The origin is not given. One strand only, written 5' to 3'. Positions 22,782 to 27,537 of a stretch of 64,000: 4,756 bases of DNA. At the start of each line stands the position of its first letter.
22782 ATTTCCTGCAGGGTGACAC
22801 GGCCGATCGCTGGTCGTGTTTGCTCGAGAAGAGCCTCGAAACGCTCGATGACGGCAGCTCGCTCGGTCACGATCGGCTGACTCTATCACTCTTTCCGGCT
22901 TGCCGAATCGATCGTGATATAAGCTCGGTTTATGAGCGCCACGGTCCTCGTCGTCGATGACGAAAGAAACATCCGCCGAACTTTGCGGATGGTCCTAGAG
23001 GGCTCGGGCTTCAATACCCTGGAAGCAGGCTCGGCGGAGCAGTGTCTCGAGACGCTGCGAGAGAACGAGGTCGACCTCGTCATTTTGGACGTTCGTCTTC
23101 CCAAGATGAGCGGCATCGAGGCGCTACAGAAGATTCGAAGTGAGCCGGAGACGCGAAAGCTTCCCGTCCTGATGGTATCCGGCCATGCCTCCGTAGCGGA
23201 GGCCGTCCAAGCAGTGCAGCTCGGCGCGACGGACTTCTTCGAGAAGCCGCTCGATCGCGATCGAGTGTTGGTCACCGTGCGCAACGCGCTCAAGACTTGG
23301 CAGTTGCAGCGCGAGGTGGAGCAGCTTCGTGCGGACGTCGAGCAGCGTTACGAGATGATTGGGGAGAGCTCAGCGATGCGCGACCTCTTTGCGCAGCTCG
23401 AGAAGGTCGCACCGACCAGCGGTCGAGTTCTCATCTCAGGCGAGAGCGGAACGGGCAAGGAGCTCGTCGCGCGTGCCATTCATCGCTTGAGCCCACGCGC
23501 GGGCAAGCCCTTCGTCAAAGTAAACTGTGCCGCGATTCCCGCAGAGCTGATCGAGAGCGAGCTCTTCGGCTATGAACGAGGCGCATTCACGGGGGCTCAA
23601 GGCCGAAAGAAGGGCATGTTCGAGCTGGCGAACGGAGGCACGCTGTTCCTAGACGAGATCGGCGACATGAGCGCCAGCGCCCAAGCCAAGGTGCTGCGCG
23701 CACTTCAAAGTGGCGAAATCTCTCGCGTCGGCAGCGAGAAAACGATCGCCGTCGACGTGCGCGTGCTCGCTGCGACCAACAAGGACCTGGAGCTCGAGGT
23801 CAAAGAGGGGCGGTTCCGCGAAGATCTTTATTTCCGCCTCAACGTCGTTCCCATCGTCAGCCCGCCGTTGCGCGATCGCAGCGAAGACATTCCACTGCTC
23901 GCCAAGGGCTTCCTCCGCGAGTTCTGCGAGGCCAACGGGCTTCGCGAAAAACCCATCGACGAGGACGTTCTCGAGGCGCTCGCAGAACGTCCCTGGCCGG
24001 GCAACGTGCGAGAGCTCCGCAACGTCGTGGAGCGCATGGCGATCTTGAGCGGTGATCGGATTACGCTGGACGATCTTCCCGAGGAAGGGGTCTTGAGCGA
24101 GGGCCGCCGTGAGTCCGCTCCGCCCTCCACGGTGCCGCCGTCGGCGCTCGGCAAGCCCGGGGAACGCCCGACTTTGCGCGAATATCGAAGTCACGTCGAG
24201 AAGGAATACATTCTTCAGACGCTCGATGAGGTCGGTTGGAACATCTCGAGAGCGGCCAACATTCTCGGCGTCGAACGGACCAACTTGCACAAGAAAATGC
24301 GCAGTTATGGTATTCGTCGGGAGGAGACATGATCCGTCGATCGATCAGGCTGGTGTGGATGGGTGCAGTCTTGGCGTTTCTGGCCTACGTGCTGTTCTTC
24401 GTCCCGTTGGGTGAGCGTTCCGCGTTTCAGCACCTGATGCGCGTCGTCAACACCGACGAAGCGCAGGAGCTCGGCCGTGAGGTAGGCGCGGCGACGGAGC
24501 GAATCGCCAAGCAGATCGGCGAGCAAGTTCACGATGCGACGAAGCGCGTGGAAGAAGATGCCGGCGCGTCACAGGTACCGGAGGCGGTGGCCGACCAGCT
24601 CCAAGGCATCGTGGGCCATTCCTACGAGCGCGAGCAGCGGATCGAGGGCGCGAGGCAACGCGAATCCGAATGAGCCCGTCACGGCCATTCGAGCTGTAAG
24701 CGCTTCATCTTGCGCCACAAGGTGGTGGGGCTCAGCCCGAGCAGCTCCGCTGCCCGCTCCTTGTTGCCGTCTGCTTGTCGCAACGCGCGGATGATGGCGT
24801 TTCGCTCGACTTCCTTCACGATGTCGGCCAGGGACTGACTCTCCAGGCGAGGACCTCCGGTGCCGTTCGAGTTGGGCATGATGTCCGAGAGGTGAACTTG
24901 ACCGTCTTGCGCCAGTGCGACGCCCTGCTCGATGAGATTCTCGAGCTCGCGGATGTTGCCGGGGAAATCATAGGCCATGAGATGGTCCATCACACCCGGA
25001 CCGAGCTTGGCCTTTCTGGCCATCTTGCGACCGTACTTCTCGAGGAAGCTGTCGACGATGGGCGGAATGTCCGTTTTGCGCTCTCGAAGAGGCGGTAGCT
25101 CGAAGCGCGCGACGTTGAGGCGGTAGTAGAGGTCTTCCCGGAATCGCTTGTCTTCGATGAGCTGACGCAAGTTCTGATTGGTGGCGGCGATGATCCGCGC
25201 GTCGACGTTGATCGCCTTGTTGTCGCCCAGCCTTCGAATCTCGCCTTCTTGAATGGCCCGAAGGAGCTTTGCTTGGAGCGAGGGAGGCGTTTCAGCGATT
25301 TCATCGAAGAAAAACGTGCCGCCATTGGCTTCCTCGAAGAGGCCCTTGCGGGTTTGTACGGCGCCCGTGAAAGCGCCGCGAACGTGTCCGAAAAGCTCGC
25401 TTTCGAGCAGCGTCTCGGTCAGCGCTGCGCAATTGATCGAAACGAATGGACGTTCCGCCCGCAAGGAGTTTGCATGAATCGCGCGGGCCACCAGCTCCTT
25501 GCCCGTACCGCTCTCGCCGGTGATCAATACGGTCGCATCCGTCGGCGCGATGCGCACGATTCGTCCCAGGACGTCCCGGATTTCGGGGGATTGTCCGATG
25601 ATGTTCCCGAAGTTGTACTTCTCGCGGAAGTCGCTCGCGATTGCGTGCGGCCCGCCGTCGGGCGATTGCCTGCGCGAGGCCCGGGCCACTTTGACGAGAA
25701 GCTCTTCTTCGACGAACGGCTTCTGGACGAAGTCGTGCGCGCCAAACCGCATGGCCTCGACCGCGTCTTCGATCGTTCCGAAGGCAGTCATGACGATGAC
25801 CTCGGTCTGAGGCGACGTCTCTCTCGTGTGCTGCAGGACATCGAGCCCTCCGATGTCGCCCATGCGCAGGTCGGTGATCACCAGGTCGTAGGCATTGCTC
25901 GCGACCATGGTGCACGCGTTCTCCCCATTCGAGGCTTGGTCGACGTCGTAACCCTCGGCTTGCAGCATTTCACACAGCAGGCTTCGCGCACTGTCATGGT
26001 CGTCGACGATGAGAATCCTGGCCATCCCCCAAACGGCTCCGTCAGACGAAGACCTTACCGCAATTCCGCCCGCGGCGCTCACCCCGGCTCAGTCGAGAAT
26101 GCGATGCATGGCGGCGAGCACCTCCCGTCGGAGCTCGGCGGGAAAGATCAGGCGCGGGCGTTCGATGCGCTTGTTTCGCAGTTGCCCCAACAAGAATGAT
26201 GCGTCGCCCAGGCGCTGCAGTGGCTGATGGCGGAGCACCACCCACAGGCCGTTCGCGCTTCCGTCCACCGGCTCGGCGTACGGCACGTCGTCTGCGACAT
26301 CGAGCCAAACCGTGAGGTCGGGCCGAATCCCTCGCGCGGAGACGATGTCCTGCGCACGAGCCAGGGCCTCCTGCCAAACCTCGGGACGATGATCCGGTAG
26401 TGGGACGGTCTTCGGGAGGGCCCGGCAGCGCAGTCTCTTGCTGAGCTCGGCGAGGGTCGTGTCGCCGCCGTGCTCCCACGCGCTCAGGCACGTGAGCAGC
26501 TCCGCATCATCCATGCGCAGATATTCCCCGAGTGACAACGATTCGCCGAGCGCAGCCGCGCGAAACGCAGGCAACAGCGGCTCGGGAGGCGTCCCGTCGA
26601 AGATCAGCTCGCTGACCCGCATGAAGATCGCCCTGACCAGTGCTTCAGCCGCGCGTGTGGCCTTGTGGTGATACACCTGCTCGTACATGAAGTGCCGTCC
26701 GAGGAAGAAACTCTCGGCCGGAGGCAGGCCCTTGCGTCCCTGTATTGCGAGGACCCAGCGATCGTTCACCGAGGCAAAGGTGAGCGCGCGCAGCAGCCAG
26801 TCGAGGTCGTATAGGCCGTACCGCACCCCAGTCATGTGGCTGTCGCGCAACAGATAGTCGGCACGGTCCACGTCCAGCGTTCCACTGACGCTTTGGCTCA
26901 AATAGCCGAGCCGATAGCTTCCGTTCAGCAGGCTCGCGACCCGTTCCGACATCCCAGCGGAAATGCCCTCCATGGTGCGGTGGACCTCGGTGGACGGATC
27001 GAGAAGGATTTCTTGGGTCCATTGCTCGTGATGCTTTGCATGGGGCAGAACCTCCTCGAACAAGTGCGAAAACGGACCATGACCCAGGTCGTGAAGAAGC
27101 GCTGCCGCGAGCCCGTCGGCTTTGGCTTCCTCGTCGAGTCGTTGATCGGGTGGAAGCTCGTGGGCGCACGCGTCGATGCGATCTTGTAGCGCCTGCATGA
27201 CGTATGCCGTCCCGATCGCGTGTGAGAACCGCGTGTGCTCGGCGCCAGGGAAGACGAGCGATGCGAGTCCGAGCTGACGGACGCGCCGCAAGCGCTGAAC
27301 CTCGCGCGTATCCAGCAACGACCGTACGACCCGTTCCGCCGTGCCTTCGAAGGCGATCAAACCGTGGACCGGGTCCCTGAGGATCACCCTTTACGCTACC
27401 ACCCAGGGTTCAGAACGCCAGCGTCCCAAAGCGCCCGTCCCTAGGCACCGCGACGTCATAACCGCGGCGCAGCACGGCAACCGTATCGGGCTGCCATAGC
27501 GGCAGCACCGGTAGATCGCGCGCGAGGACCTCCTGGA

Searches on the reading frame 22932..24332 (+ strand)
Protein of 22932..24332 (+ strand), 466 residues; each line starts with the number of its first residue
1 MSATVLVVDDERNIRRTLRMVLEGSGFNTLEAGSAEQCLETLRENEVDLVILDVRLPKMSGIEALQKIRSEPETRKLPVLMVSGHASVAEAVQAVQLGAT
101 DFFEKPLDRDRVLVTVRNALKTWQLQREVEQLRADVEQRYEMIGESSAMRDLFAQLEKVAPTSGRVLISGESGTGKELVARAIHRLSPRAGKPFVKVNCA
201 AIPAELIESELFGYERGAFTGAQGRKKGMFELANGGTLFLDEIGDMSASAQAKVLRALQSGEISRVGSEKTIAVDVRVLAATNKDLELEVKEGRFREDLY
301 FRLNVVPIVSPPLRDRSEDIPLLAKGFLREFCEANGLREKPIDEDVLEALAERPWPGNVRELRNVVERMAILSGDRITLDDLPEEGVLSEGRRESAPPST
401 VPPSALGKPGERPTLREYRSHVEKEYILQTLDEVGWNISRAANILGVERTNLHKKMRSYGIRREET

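Call 8: search_protein_families(library=pfam, proteins=[window:22932-24332:+], max_evalue=0.001)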
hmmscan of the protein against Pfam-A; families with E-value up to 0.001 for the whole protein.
window:22932-24332:+ (466 aa): 10 families
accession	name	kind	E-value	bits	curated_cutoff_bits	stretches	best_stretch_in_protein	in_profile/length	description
PF00158.32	Sigma54_activat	-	1.7e-73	246.3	20.2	1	142-308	1-167/168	Sigma-54 interaction domain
PF00072.30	Response_reg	-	8e-30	103.7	30.2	1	5-116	1-110/111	Response regulator receiver domain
PF25601.1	AAA_lid_14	-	8e-23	80.5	27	1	314-386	1-74/87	AAA+ ATPase lid domain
PF14532.12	Sigma54_activ_2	-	2.3e-21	76.9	25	1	143-313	1-138/138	Sigma-54 interaction domain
PF02954.25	HTH_8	-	4.4e-13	49.2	22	1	422-459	5-42/42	Bacterial regulatory protein, Fis family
PF01078.27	Mg_chelatase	-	1.3e-05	25.2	20.3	0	221-283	93-157/207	Magnesium chelatase, subunit ChlI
PF00004.35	AAA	-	2.4e-05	25.2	21.2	1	166-301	1-129/131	ATPase family associated with various cellular activities (AAA)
PF07728.20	AAA_5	-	6.7e-05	23.4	22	1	166-284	2-123/139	AAA domain (dynein-related subfamily)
PF13191.12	AAA_16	-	0.00025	22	32.6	0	148-206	8-72/167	AAA ATPase domain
PF23198.2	PDE8A_N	-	0.00079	19.8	29.6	0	6-96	14-105/147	PDE8A-like, N-terminal domain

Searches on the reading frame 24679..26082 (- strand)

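Call 8: search_protein_families(library=pfam, proteins=[window:24679-26082:-], max_evalue=0.001)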
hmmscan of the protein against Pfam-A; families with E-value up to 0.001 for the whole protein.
window:24679-26082:- (467 aa): 11 families
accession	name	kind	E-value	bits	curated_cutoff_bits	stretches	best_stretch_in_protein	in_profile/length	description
PF00158.32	Sigma54_activat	-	2.3e-71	239.4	20.2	1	161-326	1-166/168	Sigma-54 interaction domain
PF00072.30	Response_reg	-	4.7e-31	107.7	30.2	1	23-132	1-110/111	Response regulator receiver domain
PF14532.12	Sigma54_activ_2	-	2e-22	80.3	25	1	162-332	1-138/138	Sigma-54 interaction domain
PF25601.1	AAA_lid_14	-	2.3e-21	75.8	27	1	333-404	1-73/87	AAA+ ATPase lid domain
PF02954.25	HTH_8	-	4.8e-16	58.6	22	1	422-462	2-42/42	Bacterial regulatory protein, Fis family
PF07728.20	AAA_5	-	1.2e-08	35.5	22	1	185-307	2-127/139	AAA domain (dynein-related subfamily)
PF18024.7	HTH_50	-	2.4e-07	30.8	27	1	416-464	2-49/50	Helix-turn-helix domain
PF00004.35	AAA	-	1.3e-06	29.3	21.2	1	185-310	1-116/131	ATPase family associated with various cellular activities (AAA)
PF13191.12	AAA_16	-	8.3e-05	23.6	32.6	1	162-241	3-86/167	AAA ATPase domain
PF07724.20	AAA_2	-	9.4e-05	22.9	27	1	184-314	5-136/166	AAA domain (Cdc48 subfamily)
PF00627.37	UBA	-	0.00039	20.6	22.4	1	426-448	15-37/37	UBA/TS-N domain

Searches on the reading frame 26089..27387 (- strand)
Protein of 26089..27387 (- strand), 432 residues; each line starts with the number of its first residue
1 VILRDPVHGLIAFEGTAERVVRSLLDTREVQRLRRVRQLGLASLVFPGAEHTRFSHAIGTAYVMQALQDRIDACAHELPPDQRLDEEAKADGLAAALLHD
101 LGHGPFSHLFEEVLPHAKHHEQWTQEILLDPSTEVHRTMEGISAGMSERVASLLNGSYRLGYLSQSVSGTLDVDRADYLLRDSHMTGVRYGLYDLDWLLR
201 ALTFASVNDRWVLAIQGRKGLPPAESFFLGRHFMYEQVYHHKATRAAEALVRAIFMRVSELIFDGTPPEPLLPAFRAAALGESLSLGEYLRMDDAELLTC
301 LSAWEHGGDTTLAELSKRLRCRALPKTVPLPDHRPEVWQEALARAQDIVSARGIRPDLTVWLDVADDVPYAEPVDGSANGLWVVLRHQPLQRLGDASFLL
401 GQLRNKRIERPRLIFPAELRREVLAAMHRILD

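Call 8: search_protein_families(library=pfam, proteins=[window:26089-27387:-], max_evalue=0.001)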
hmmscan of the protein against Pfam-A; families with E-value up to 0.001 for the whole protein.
window:26089-27387:- (432 aa): 2 families
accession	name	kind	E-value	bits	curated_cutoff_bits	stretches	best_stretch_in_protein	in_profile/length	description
PF19276.4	HD_assoc_2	-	1.2e-09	38.4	23.1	1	194-254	2-57/222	HD associated region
PF01966.28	HD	-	1.1e-07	32.6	22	1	53-129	1-67/116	HD domain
